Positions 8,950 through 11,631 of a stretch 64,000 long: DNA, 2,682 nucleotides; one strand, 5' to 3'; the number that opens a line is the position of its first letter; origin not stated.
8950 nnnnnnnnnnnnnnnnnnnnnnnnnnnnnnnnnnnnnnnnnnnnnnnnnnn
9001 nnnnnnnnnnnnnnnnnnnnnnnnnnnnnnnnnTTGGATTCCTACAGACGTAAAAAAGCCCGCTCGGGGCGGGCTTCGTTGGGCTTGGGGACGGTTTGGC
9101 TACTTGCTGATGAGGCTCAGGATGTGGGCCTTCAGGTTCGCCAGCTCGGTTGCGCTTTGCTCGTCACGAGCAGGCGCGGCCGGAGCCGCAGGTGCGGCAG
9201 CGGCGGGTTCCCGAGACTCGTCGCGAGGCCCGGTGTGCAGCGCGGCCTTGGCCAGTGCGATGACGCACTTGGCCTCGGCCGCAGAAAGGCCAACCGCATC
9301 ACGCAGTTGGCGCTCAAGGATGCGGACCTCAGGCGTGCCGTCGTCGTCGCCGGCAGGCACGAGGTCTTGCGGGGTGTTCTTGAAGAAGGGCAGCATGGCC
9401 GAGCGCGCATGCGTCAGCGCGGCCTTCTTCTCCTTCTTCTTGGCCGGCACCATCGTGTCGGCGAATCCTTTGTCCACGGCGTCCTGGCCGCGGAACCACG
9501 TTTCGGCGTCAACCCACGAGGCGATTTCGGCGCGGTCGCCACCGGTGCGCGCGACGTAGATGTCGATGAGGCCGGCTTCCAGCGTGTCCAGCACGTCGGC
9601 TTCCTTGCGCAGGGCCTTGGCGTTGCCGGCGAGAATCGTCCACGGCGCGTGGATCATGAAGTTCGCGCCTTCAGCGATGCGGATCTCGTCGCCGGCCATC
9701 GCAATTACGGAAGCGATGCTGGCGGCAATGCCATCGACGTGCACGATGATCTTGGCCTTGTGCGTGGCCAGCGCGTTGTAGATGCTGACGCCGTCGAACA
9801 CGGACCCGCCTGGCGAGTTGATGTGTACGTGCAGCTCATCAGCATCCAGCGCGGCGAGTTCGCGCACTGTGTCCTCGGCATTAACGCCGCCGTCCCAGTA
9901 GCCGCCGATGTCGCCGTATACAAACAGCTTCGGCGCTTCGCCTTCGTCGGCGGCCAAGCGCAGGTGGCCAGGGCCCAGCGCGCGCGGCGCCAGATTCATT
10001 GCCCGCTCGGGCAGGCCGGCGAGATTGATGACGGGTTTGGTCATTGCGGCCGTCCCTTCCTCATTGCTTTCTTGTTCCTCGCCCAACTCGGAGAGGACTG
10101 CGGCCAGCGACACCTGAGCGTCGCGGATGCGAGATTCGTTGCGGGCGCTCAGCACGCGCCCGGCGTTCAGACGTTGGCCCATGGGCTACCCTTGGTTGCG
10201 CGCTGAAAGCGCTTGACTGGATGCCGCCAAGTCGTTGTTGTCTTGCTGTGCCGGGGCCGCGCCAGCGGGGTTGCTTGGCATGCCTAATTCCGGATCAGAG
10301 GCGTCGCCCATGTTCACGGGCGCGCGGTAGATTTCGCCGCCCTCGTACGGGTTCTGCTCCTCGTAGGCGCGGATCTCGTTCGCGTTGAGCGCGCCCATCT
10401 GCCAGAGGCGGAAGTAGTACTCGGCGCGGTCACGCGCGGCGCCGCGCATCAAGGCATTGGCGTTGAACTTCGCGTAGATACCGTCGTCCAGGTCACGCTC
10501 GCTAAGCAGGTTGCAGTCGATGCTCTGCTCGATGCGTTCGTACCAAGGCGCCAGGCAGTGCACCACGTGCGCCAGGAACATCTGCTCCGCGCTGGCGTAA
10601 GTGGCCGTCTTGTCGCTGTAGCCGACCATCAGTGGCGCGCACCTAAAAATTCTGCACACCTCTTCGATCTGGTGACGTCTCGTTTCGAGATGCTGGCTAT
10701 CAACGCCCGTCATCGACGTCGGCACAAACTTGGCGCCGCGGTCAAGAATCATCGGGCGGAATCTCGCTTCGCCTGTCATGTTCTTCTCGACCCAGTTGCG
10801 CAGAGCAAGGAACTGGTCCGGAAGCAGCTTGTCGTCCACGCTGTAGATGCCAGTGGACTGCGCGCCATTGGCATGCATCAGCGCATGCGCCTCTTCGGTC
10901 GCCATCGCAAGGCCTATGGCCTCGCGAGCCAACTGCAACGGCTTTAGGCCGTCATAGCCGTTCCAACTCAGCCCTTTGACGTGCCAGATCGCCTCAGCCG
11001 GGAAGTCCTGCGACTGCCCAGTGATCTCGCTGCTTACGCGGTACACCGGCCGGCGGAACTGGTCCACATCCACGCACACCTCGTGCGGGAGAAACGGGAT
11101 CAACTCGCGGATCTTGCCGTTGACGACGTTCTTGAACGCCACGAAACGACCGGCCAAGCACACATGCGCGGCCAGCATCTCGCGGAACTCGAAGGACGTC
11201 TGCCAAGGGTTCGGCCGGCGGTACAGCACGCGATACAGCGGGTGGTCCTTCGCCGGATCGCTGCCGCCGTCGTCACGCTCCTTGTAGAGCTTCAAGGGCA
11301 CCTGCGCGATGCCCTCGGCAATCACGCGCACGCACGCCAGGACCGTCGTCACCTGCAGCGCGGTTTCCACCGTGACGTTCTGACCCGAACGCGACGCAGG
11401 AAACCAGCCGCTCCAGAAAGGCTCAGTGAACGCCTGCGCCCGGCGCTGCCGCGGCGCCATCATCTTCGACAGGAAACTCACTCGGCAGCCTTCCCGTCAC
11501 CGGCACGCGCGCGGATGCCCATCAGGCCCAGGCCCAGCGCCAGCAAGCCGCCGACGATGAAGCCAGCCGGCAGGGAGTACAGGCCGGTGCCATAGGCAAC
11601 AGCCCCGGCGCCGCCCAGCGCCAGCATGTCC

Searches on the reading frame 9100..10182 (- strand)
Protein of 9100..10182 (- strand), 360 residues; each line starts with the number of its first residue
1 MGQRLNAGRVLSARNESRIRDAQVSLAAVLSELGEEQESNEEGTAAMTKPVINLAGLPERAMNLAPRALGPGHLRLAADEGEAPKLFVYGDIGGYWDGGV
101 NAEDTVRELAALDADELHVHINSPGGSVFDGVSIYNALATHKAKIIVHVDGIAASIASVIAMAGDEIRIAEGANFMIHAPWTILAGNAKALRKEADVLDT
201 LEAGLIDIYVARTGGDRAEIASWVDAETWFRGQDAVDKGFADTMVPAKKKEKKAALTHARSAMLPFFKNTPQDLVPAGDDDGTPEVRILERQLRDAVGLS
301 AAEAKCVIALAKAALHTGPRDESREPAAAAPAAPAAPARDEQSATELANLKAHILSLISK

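Call 50: search_protein_families(library=phrogs, proteins=[window:9100-10182:-], max_evalue=0.001)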
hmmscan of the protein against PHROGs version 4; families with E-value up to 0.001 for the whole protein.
window:9100-10182:- (360 aa): 12 families
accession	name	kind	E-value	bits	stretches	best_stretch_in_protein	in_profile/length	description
phrog_94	-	head and packaging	4.2e-77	262.1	1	76-277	73-277/622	head maturation protease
phrog_2976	-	head and packaging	4.9e-69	234.9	1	78-337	15-281/394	head maturation protease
phrog_133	-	head and packaging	4.3e-66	224.9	1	75-274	11-203/668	head maturation protease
phrog_3348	-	unknown function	2.4e-62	212.5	1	83-275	37-224/386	-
phrog_1684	-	head and packaging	1.2e-54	186.8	1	80-254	38-212/284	head maturation protease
phrog_53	-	head and packaging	9.9e-26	92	1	70-254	63-288/583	head maturation protease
phrog_13984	-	unknown function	8.8e-20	72.1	1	75-174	23-120/123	-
phrog_1827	-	other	9.7e-18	65.2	1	111-257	49-194/202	ATP-dependent protease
phrog_20705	-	head and packaging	4e-14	52.8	1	114-256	210-357/690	virion structural protein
phrog_23753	-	head and packaging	4.1e-13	50.6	1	101-245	29-172/298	head maturation protease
phrog_33547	-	unknown function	2e-12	47.8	1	94-242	9-156/357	-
phrog_5410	-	other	1.9e-09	38.2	1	110-188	51-129/323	ATP-dependent protease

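Call 51: search_protein_families(library=pfam, proteins=[window:9100-10182:-], max_evalue=0.001)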
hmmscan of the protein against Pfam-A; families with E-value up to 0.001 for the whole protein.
window:9100-10182:- (360 aa): 3 families
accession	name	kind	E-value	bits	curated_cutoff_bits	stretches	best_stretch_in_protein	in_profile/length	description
PF00574.28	CLP_protease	-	1.5e-31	110.1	20.2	1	102-245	30-179/182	Clp protease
PF01972.22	SDH_protease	-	1.6e-05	24.6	31.3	1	117-173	94-150/286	ClpP-like SDH-type serine proteinase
PF25145.1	NfeD1b_N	-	8e-05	22.7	40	1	111-175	28-92/189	NfeD1b, N-terminal domain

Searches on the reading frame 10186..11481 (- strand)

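Call 50: search_protein_families(library=phrogs, proteins=[window:10186-11481:-], max_evalue=0.001)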
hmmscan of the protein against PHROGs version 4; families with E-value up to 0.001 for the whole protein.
window:10186-11481:- (431 aa): 7 families
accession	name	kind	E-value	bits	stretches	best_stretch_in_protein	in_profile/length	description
phrog_12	-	head and packaging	8.1e-91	306.9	1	1-414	48-457/646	portal protein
phrog_2662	-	head and packaging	6e-57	194.7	1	9-415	20-441/717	portal protein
phrog_5929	-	head and packaging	1.5e-37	130.1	1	194-394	3-202/228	portal protein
phrog_11323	-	unknown function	3.7e-22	79.8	1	292-395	7-110/130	-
phrog_2271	-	head and packaging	1.4e-17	63.8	1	15-384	27-391/859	portal protein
phrog_21454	-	unknown function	2.2e-07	31.4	1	229-383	19-167/320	-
phrog_9856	-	unknown function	0.0001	22.4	1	16-127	28-135/223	-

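Call 51: search_protein_families(library=pfam, proteins=[window:10186-11481:-], max_evalue=0.001)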
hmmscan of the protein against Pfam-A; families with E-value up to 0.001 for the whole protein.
window:10186-11481:- (431 aa): 1 family
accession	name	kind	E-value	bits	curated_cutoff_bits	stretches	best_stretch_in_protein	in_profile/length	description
PF04860.17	Phage_portal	-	1.5e-86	291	39.1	1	46-374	2-320/321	Phage portal protein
